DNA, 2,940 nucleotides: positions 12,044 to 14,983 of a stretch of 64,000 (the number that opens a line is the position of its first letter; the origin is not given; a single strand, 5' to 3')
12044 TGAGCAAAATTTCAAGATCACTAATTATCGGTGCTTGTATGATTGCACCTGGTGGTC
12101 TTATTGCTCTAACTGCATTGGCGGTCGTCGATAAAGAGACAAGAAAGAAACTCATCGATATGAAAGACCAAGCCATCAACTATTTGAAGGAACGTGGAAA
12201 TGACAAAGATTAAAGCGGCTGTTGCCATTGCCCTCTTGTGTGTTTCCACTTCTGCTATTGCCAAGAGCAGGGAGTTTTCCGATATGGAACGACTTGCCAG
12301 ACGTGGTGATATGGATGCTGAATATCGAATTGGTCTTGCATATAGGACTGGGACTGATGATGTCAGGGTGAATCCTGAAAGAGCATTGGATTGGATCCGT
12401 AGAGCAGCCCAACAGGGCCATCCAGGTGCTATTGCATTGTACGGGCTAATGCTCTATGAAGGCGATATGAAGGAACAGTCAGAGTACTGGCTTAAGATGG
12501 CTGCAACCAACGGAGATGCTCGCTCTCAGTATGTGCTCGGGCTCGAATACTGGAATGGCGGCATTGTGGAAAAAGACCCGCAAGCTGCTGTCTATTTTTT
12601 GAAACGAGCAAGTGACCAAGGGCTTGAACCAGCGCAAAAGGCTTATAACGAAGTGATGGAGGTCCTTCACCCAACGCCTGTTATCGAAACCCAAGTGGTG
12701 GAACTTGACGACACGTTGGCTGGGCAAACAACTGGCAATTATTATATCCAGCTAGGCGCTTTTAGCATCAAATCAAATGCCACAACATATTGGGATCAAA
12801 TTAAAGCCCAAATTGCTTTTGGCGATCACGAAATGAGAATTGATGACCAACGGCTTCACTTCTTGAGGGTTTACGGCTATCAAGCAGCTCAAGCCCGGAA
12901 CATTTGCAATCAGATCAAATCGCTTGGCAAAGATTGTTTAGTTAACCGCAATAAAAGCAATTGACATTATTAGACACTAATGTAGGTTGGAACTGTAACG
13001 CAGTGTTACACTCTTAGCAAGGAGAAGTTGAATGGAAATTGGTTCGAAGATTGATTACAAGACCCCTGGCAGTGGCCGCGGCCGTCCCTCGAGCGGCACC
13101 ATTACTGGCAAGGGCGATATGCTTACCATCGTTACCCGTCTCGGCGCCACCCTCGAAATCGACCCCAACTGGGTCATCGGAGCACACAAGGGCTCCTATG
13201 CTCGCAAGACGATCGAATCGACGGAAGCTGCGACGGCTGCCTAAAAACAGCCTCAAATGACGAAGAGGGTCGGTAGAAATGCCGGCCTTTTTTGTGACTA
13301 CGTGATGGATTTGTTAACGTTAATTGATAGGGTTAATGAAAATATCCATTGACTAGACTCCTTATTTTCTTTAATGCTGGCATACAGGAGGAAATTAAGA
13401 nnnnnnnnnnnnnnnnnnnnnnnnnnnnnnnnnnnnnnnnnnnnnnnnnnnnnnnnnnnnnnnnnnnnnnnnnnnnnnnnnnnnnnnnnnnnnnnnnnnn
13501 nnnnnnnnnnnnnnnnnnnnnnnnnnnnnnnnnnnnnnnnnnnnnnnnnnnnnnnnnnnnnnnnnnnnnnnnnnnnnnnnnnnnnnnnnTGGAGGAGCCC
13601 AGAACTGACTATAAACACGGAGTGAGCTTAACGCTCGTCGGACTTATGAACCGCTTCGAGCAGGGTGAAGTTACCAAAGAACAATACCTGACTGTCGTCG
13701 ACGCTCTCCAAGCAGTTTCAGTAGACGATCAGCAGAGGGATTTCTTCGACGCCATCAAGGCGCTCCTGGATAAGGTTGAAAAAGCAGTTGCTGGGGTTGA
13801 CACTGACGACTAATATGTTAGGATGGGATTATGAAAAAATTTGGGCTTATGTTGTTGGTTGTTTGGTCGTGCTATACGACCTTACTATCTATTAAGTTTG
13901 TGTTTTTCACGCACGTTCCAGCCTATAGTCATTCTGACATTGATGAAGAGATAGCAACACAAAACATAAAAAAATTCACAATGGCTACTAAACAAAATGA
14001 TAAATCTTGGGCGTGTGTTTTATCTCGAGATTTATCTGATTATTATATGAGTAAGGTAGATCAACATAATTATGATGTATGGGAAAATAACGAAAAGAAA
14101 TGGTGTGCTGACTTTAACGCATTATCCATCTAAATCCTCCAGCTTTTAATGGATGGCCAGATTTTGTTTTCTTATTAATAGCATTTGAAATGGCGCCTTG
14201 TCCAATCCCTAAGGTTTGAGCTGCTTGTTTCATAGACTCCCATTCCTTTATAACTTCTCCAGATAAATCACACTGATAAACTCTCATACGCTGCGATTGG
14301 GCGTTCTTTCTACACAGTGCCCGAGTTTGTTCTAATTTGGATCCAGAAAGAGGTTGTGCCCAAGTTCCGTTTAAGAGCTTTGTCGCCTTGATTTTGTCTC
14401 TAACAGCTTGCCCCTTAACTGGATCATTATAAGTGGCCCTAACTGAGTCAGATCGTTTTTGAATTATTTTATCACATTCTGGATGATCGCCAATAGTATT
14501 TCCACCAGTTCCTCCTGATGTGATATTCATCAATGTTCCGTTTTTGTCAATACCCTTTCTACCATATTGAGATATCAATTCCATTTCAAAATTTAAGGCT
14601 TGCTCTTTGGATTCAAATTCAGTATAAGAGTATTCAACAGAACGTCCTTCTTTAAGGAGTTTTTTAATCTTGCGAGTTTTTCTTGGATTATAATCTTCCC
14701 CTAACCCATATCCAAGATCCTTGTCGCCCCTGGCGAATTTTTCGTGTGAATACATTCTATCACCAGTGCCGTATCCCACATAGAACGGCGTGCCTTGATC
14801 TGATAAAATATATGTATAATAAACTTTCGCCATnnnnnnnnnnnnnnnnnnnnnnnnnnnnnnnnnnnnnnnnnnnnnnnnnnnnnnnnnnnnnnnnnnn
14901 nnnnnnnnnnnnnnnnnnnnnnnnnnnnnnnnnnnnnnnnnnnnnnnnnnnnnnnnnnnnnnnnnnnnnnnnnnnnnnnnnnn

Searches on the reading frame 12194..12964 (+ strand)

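Call 22: search_protein_families(library=pfam, proteins=[window:12194-12964:+], max_evalue=0.01)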
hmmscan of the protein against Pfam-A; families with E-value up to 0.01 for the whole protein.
window:12194-12964:+ (256 aa): 3 families
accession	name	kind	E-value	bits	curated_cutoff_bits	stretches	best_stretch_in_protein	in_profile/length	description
PF08238.18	Sel1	-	5.8e-21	74.6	30.7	2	41-76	2-36/36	Sel1 repeat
PF05036.18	SPOR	-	2.4e-07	31.4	21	1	180-250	2-74/76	SPOR domain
PF23310.1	TPR_27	-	1.2e-05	25.4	27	0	31-93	19-77/110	Plant tetratrico peptide repeats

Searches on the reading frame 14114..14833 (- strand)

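Call 22: search_protein_families(library=pfam, proteins=[window:14114-14833:-], max_evalue=0.01)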
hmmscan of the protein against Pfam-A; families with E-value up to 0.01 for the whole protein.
window:14114-14833:- (239 aa): 3 families
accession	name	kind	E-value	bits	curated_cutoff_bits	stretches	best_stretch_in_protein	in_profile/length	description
PF22945.2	LEM-3_GIY-YIG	-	0.0018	18.7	27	1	17-94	28-100/151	LEM-3-like GIY-YIG domain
PF07453.19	NUMOD1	-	0.0019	18.8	22.8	1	184-219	2-37/37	NUMOD1 domain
PF22083.2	I-HmuI_NUMOD-like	-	0.0023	17.9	27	1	195-224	9-38/46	DNA endonuclease I-HmuI-like, NUMOD-like domain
